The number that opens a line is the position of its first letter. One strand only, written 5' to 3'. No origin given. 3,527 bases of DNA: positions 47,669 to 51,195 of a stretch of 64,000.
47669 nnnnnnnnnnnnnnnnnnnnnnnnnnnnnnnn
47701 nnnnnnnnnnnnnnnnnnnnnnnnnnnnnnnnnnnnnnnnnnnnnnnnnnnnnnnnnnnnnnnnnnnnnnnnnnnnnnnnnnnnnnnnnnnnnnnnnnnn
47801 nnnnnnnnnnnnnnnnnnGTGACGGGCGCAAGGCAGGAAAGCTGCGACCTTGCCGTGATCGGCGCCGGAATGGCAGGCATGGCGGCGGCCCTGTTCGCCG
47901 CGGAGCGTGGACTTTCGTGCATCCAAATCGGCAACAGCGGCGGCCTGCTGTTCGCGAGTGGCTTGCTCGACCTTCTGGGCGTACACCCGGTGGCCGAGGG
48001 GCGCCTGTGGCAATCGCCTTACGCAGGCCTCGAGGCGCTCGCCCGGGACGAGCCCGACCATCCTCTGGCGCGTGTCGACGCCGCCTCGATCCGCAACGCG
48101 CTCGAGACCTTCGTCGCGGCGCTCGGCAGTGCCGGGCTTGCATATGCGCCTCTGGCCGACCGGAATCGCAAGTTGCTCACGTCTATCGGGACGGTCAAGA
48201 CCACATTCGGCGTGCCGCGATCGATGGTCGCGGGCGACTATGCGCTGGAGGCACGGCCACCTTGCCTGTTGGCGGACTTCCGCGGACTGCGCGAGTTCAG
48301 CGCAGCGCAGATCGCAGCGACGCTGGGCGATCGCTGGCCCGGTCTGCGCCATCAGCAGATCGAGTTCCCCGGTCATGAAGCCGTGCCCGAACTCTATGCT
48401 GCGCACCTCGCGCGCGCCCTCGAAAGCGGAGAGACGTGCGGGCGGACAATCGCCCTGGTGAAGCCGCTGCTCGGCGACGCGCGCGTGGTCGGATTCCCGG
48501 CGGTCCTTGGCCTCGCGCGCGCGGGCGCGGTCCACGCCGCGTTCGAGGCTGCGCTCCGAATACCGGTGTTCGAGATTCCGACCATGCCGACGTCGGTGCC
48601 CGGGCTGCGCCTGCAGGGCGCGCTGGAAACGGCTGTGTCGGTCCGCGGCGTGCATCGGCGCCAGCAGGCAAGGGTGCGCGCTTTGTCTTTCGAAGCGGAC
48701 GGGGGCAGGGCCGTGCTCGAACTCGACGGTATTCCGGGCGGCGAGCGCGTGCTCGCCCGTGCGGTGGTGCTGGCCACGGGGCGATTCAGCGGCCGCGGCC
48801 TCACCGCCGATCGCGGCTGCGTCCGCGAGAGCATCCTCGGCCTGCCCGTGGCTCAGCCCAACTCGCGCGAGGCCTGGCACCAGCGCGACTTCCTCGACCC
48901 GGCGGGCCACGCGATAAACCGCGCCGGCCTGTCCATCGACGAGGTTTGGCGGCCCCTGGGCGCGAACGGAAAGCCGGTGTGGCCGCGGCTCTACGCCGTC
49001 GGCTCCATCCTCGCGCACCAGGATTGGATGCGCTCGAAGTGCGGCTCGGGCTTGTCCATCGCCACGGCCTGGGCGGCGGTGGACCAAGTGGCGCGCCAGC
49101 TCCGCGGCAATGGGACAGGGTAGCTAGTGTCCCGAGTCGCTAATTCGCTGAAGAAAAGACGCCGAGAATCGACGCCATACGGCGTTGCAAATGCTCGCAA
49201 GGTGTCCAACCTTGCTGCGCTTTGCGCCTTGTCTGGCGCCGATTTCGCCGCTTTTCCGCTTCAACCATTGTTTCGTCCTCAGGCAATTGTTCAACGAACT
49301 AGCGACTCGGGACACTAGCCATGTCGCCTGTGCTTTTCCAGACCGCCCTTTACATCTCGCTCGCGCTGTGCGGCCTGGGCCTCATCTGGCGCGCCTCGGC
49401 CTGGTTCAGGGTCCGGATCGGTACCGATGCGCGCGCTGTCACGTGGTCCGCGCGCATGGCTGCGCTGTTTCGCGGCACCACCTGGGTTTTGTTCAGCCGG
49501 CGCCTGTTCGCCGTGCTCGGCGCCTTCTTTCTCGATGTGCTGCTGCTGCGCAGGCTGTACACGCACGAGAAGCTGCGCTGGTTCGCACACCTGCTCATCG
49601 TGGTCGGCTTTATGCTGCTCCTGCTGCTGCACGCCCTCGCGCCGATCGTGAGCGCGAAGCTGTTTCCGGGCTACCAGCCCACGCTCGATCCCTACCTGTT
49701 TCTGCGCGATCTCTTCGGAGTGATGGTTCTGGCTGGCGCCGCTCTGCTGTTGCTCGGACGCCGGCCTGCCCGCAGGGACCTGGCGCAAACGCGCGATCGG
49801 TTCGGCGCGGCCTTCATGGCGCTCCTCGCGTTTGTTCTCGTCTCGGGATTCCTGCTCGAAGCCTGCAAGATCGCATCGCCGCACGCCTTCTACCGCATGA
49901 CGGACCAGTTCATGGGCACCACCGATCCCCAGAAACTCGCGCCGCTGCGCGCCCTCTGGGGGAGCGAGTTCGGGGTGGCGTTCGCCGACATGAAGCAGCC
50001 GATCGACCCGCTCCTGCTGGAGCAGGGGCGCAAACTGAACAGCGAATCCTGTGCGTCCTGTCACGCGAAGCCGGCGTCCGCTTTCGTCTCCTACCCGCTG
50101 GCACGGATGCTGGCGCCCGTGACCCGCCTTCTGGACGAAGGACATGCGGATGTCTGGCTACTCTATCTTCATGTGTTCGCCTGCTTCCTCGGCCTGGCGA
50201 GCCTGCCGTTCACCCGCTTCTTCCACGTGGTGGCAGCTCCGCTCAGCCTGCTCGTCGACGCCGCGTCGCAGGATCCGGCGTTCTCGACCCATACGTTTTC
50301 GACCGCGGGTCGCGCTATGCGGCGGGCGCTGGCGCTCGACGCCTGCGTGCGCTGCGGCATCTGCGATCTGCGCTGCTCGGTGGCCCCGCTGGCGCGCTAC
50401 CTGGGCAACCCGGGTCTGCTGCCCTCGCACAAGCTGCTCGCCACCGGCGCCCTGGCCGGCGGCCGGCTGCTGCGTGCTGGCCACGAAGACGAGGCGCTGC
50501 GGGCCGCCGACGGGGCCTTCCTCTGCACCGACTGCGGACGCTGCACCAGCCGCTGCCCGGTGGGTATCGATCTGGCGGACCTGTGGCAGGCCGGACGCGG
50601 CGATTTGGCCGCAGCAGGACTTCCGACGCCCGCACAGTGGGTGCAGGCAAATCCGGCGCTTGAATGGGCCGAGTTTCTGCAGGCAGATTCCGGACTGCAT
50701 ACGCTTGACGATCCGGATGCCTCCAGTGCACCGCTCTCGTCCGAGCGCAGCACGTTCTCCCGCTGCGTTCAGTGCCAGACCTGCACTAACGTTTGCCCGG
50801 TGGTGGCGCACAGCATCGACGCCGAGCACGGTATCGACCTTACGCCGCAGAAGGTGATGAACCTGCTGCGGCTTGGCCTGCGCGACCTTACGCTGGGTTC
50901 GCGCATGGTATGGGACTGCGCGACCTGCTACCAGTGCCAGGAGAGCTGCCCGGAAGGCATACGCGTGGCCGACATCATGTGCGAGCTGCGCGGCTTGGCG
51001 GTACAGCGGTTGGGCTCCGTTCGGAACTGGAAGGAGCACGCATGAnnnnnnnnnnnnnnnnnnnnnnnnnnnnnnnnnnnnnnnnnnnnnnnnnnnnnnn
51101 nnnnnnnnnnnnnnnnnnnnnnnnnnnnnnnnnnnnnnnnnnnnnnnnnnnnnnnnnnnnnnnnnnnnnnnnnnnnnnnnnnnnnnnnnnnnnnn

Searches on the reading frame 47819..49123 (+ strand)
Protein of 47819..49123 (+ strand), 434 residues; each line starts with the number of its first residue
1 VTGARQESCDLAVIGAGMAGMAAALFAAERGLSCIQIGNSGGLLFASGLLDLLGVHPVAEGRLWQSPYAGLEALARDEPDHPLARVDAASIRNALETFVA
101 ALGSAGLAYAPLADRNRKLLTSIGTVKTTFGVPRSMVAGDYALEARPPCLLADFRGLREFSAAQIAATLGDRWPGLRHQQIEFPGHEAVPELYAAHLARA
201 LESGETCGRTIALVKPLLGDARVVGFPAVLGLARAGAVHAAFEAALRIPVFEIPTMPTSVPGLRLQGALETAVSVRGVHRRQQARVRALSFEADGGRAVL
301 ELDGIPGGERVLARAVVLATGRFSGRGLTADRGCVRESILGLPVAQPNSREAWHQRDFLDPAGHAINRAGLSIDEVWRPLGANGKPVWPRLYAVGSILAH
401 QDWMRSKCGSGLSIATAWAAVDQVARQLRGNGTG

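Call 41: search_protein_families(library=pfam, proteins=[window:47819-49123:+], max_evalue=0.001)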
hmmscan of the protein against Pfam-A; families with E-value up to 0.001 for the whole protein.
window:47819-49123:+ (434 aa): 3 families
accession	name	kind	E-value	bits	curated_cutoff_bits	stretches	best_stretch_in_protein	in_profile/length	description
PF00890.30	FAD_binding_2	-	3.3e-35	122.5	20.4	1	10-412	1-414/414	FAD binding domain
PF01266.30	DAO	-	2.3e-05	24.5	27.9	0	10-34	1-25/353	FAD dependent oxidoreductase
PF07992.20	Pyr_redox_2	-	8.8e-05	22.5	26.1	0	10-42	2-34/291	Pyridine nucleotide-disulphide oxidoreductase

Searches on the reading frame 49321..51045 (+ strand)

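Call 45: search_protein_families(library=pfam, proteins=[window:49321-51045:+], max_evalue=0.0001)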
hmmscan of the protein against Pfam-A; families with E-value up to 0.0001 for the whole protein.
window:49321-51045:+ (574 aa): 10 families
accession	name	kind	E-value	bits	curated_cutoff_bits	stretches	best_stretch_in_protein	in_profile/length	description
PF13183.11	Fer4_8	-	1.6e-21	77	27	2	339-416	2-68/68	4Fe-4S dicluster domain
PF13534.11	Fer4_17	-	3.8e-15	56.6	22.2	1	481-547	1-60/61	4Fe-4S dicluster domain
PF13187.11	Fer4_9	-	1e-14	54.7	27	1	481-546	1-50/52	4Fe-4S dicluster domain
PF12838.12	Fer4_7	-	9e-11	42.5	27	1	481-547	1-52/52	4Fe-4S dicluster domain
PF13746.11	Fer4_18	-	1.7e-09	38.3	27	0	385-421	44-80/114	4Fe-4S dicluster domain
PF13237.11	Fer4_10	-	4.5e-08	33.3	25.5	1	480-544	7-53/53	4Fe-4S dicluster domain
PF12797.12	Fer4_2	-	1e-05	25.6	24.5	0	480-494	8-22/22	4Fe-4S binding domain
PF00037.32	Fer4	-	3.1e-05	24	21.1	0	480-496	6-22/24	4Fe-4S binding domain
PF13484.11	Fer4_16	-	4.8e-05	24.5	30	0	481-545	1-65/66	4Fe-4S double cluster binding domain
PF02665.19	Nitrate_red_gam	-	6.5e-05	23.1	22.9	0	279-313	175-209/217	Nitrate reductase gamma subunit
